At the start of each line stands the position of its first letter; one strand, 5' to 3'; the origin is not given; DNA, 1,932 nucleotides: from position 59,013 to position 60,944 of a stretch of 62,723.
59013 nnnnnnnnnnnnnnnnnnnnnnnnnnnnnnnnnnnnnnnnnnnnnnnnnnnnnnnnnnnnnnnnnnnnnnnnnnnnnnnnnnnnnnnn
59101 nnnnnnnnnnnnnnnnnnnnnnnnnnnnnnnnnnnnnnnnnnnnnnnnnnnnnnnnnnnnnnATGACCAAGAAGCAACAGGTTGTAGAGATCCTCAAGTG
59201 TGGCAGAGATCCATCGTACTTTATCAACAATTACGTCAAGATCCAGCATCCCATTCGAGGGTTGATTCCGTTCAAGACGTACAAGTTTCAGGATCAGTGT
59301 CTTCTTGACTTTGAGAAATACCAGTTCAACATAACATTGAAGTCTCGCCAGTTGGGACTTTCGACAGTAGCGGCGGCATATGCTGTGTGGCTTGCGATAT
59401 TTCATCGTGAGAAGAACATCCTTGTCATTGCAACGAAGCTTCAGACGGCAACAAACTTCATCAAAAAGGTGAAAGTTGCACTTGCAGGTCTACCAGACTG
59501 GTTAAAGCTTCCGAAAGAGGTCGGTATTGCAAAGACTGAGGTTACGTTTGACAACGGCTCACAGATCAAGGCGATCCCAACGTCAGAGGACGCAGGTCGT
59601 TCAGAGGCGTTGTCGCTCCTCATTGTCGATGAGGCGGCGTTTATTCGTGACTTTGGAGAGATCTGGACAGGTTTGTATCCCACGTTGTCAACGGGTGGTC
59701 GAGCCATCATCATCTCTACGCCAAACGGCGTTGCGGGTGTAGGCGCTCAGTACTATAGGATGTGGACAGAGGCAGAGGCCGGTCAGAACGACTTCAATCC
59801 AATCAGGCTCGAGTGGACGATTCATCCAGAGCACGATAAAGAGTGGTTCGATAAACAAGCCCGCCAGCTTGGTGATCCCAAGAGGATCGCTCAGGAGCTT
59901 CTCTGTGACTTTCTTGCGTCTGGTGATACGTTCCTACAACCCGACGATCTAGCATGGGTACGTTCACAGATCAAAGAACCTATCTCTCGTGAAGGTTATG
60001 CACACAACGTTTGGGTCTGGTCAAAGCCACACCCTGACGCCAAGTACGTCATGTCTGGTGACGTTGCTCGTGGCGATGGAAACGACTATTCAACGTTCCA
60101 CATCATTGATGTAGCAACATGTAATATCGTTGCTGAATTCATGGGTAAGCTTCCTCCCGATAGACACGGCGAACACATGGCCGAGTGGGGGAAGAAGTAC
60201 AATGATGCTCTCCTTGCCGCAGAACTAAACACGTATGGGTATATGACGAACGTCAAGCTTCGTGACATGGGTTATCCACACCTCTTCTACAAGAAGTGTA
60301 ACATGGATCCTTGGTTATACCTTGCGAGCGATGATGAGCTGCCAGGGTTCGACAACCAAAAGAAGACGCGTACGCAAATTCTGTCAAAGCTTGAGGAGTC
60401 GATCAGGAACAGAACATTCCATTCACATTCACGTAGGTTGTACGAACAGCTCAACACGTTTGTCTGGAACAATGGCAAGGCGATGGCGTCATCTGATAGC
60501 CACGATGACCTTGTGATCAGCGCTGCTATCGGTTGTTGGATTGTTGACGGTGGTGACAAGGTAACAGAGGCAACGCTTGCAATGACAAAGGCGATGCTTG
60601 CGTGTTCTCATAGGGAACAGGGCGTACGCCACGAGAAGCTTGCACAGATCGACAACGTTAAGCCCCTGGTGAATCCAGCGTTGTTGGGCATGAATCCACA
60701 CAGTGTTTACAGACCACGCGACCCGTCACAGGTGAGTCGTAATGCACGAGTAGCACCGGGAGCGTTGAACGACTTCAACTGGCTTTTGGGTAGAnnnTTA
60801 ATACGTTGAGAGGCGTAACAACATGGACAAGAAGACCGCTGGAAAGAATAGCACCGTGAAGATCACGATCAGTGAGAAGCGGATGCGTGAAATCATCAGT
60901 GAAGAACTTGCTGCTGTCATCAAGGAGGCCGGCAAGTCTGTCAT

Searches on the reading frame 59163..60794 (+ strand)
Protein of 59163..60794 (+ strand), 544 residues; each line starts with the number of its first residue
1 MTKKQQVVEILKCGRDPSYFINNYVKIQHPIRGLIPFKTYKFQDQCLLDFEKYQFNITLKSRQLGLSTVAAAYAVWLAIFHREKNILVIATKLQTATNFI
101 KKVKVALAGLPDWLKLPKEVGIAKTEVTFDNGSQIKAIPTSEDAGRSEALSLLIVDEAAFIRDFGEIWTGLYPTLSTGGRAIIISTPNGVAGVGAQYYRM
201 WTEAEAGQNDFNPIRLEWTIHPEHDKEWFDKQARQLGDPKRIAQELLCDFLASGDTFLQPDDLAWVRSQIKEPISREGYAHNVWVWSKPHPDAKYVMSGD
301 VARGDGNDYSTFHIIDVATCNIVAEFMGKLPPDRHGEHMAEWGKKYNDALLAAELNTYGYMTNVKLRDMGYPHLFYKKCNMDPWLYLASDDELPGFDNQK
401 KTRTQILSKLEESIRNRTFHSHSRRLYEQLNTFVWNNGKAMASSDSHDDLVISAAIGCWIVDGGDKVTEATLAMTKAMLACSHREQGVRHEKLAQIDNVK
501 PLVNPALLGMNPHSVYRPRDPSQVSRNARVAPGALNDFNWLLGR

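Call 4: search_protein_families(library=pfam, proteins=[window:59163-60794:+], max_evalue=1)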
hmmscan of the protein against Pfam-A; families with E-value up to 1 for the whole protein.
window:59163-60794:+ (544 aa): 2 families
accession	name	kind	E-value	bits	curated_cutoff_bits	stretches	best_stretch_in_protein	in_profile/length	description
PF03237.21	Terminase_6N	-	4.3e-13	49.8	22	1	58-259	2-209/215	Terminase large subunit, T4likevirus-type, N-terminal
PF05127.21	NAT10_TcmA_helicase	-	0.00016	22.1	22.7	1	67-217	11-154/176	RNA cytidine acetyltransferase NAT10/TcmA, helicase domain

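Call 5: search_protein_families(library=phrogs, proteins=[window:59163-60794:+], max_evalue=0.1)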
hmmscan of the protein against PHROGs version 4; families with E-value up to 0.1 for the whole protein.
window:59163-60794:+ (544 aa): 12 families
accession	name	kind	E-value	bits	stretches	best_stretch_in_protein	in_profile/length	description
phrog_2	-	head and packaging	2e-48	166.8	1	35-459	262-590/807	terminase large subunit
phrog_5989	-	head and packaging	3.3e-37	129.4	1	3-184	107-281/347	terminase large subunit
phrog_36964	-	head and packaging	2e-35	123.1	2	67-326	435-704/890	terminase large subunit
phrog_7579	-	head and packaging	1.4e-15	58.2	1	52-263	16-226/239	terminase large subunit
phrog_26724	-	unknown function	5.9e-13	49.8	1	15-191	11-187/192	-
phrog_38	-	head and packaging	3.2e-12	46.9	1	12-469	268-711/760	terminase large subunit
phrog_38407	-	unknown function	5.6e-10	39.7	1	282-455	169-342/370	-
phrog_9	-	head and packaging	3.4e-09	37.1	1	61-232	231-406/812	terminase large subunit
phrog_675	-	head and packaging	1.3e-05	24.7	1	15-101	22-103/576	terminase large subunit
phrog_24361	-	head and packaging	3.1e-05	24.8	1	336-456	14-133/162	terminase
phrog_15503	-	unknown function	0.011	16.1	1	43-161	75-195/245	-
phrog_9315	-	head and packaging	0.019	15.7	1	52-91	76-115/130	terminase large subunit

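Call 20: find_related_loci(query=window:59163-60794:+, collection=viral_contigs, flank=10000)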
Query window:59163-60794:+ (544 aa) in viral_contigs; peptide patterns used: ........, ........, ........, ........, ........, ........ (x = any residue, [..] = any of these).
14 stretches matched a pattern, but none encodes a relative of the query by tblastn (E <= 1e-3).

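Call 21: find_homologous_proteins(query=window:59163-60794:+, max_evalue=1e-10)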
Query window:59163-60794:+ (544 aa): 7984 proteins with E <= 1e-10 among 8000 candidates; the best 120 are listed.
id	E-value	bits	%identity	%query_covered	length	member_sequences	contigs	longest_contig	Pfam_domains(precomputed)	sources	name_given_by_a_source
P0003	0.0e+0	1280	100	100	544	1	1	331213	PF03237.22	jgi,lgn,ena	-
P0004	1.7e-288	976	75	100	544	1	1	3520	PF03237.22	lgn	-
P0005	5.0e-288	974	77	100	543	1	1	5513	PF03237.22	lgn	-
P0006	3.4e-272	922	73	100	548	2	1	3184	PF03237.22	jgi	jgi:hypothetical protein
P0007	3.4e-259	879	70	99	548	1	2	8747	PF03237.22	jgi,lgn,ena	jgi:hypothetical protein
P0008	3.8e-234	796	65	99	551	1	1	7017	PF03237.22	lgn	-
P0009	4.2e-230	783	62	99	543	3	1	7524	PF03237.22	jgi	jgi:hypothetical protein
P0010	5.1e-226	770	63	100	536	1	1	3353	PF03237.22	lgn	-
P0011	2.6e-219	748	60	100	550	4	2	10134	PF03237.22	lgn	-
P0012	6.8e-219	746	57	72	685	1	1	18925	PF03237.22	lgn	-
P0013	2.4e-218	744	60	100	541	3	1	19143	PF03237.22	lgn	-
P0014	3.7e-217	740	60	100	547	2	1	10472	PF03237.22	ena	-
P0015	1.4e-216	738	59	99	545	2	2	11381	PF03237.22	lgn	-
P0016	1.8e-215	735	60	100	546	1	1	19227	PF03237.22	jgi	jgi:terminase large subunit-like protein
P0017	3.7e-215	734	59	99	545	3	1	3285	PF03237.22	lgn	-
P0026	1.1e-212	726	59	99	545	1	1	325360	PF03237.22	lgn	-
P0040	1.2e-210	719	58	99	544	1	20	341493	PF03237.22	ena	-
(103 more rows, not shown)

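Call 23: find_encoding_contigs(protein=P0026, flank=10000, max_places=1)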
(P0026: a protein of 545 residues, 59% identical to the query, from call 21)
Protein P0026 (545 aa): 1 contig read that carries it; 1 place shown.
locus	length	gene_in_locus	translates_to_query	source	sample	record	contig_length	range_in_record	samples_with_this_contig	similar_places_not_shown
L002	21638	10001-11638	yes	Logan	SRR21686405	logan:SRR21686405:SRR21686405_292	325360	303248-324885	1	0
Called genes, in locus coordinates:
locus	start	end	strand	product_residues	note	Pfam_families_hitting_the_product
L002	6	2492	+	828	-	-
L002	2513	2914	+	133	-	-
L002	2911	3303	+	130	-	PF08722:Tn7_TnsA-like_N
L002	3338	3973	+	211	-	-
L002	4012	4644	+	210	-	-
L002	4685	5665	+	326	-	-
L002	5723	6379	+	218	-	PF00149:Metallophos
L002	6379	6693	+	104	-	-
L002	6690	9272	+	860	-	PF13476:AAA_23 (faint), PF02463:SMC_N (weak)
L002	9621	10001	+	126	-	-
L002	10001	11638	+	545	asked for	PF03237:Terminase_6N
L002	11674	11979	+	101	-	-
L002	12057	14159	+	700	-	PF07230:Portal_T4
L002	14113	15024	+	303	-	-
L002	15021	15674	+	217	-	PF03420:Peptidase_S77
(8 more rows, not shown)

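Call 24: find_encoding_contigs(protein=P0040, flank=10000, max_places=1)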
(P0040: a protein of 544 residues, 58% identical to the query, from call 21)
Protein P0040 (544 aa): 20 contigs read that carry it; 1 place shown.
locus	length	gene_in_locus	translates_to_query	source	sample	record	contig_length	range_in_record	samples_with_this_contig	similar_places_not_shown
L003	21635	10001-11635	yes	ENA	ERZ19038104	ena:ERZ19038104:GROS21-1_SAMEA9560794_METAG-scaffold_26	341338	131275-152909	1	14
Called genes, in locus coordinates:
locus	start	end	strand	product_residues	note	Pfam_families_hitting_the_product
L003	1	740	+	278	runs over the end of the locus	PF07460:NUMOD3 (faint), PF05367:Phage_endo_I (weak), PF08722:Tn7_TnsA-like_N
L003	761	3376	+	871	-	-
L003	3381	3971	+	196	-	-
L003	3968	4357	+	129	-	PF08722:Tn7_TnsA-like_N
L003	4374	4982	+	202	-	-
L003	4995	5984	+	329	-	PF08275:DNAG_N (faint)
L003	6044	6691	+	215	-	PF00149:Metallophos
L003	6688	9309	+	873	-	PF02463:SMC_N (weak), PF13476:AAA_23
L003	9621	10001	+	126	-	-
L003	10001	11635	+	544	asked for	PF03237:Terminase_6N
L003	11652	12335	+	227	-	-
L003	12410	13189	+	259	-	PF24308:DUF7487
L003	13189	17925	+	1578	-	PF14890:Intein_splicing, PF13392:HNH_3, PF07230:Portal_T4, PF14890:Intein_splicing, PF13392:HNH_3 (weak), PF07230:Portal_T4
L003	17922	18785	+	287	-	-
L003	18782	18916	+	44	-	-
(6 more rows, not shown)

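Call 25: find_encoding_contigs(protein=P0013, flank=10000, max_places=1)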
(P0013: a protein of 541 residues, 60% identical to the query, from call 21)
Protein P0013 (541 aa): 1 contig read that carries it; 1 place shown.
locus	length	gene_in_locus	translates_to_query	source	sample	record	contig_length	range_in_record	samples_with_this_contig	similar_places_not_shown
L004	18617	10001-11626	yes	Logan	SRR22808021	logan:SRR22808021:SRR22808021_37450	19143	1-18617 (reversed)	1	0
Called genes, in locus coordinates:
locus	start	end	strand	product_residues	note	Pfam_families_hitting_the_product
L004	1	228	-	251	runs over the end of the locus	?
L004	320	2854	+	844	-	-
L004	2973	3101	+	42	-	-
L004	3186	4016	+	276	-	PF01541:GIY-YIG, PF22083:I-HmuI_NUMOD-like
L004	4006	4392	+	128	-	PF08722:Tn7_TnsA-like_N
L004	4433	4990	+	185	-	-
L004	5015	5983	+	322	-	-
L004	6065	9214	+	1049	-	PF00149:Metallophos, PF12850:Metallophos_2 (weak), PF13476:AAA_23 (faint), PF02463:SMC_N (weak)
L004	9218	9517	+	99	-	-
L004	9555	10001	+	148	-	-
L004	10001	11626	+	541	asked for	PF03237:Terminase_6N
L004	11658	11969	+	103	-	-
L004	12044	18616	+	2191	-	?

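Call 39: search_dna_similar(query=window:59163-60794:+, collection=phages, mode=protein, max_rows=15)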
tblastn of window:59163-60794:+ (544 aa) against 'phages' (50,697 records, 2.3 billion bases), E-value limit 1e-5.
Records with a match: 2932; places in all: 2988; records where one place covers at least 80% of the query: 2157.
Best place of each record, by identity: <60% 2932.
By first word of the organism name: Escherichia 744; Synechococcus 378; Klebsiella 331; Vibrio 247; Salmonella 204; Shigella 95; Stx2a-converting 83; Aeromonas 80; Acinetobacter 71; Cyanophage 61; and 81 more.
By host as written in the record: - 674; Escherichia coli 284; Klebsiella pneumoniae 114; Synechococcus 107; Escherichia coli O157:H7 42; Synechococcus sp. 38; Salmonella enterica 29; Synechococcus sp. WH7803 28; and 657 more.
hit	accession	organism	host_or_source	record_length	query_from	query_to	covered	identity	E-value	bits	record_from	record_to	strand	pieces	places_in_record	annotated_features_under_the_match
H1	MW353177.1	Flavobacterium phage vB_FspM_immuto_13-6C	Flavobacterium sp. LMO8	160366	5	543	99%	38.3%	2e-117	387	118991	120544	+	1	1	terminase large subunit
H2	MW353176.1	Flavobacterium phage vB_FspM_immuto_3-5A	Flavobacterium sp. LMO8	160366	5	543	99%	38.3%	4e-117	387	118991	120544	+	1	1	terminase large subunit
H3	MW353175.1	Flavobacterium phage vB_FspM_immuto_2-6A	Flavobacterium sp. LMO8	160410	5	543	99%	38.3%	4e-117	387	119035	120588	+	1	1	terminase large subunit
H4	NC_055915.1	Flavobacterium phage vB_FspM_immuto_2-6A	Flavobacterium sp. LMO8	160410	5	543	99%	38.3%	4e-117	387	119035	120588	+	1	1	terminase large subunit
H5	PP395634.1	Microcystis phage Mel-JY01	Microcystis elabens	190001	9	480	87%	41.2%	6e-112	372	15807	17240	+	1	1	large terminase protein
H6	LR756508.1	uncultured phage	metagenomic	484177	3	479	88%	38.6%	3e-106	355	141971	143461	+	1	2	record has no annotation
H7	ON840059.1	Caudoviricetes sp.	Rattus norvegicus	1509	4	436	80%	36.3%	3e-84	275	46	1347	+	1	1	large terminase protein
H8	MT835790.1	Bacteriophage sp.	human fecal samples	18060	5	442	80%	35.7%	7e-34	285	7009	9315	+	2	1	record has no annotation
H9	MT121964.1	Phage DP SC_6_H4_2017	bacteria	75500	5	442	81%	34.9%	1e-76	269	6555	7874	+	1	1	none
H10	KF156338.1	Synechococcus phage ACG-2014h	Synechococcus sp. WH7803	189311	4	461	84%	31.6%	1e-61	225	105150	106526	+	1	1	terminase large subunit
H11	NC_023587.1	Synechococcus phage ACG-2014h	Synechococcus sp. WH7803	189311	4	461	84%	31.6%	1e-61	225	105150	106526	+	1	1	terminase large subunit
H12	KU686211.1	Synechococcus phage S-WAM2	Synechococcus sp.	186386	4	461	84%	31.6%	1e-61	225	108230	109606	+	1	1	terminase large subunit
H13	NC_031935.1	Synechococcus phage S-WAM2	Synechococcus sp.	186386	4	461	84%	31.6%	1e-61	225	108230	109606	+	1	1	terminase large subunit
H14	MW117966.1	Synechococcus phage S-H9-1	Synechococcus sp. MW02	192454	4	461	84%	31.6%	2e-61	225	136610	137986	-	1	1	terminase large subunit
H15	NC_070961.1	Synechococcus phage S-H9-1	Synechococcus sp. MW02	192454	4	461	84%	31.6%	2e-61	225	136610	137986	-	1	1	terminase large subunit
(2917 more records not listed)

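Call 42: search_solved_structures(query=window:59163-60794:+, max_evalue=0.001, show_alignments=3)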
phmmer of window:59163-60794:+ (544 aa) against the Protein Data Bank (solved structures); distinct sequences matched with E-value up to 0.001: 3.
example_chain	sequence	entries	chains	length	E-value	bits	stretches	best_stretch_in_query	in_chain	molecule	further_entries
3ezk_A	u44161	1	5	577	2.9e-39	138.3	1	4-461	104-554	DNA packaging protein Gp17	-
3cpe_A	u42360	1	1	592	3.1e-38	134.9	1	4-461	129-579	DNA packaging protein Gp17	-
2o0h_A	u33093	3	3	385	4.2e-27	98.1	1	4-223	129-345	DNA packaging protein Gp17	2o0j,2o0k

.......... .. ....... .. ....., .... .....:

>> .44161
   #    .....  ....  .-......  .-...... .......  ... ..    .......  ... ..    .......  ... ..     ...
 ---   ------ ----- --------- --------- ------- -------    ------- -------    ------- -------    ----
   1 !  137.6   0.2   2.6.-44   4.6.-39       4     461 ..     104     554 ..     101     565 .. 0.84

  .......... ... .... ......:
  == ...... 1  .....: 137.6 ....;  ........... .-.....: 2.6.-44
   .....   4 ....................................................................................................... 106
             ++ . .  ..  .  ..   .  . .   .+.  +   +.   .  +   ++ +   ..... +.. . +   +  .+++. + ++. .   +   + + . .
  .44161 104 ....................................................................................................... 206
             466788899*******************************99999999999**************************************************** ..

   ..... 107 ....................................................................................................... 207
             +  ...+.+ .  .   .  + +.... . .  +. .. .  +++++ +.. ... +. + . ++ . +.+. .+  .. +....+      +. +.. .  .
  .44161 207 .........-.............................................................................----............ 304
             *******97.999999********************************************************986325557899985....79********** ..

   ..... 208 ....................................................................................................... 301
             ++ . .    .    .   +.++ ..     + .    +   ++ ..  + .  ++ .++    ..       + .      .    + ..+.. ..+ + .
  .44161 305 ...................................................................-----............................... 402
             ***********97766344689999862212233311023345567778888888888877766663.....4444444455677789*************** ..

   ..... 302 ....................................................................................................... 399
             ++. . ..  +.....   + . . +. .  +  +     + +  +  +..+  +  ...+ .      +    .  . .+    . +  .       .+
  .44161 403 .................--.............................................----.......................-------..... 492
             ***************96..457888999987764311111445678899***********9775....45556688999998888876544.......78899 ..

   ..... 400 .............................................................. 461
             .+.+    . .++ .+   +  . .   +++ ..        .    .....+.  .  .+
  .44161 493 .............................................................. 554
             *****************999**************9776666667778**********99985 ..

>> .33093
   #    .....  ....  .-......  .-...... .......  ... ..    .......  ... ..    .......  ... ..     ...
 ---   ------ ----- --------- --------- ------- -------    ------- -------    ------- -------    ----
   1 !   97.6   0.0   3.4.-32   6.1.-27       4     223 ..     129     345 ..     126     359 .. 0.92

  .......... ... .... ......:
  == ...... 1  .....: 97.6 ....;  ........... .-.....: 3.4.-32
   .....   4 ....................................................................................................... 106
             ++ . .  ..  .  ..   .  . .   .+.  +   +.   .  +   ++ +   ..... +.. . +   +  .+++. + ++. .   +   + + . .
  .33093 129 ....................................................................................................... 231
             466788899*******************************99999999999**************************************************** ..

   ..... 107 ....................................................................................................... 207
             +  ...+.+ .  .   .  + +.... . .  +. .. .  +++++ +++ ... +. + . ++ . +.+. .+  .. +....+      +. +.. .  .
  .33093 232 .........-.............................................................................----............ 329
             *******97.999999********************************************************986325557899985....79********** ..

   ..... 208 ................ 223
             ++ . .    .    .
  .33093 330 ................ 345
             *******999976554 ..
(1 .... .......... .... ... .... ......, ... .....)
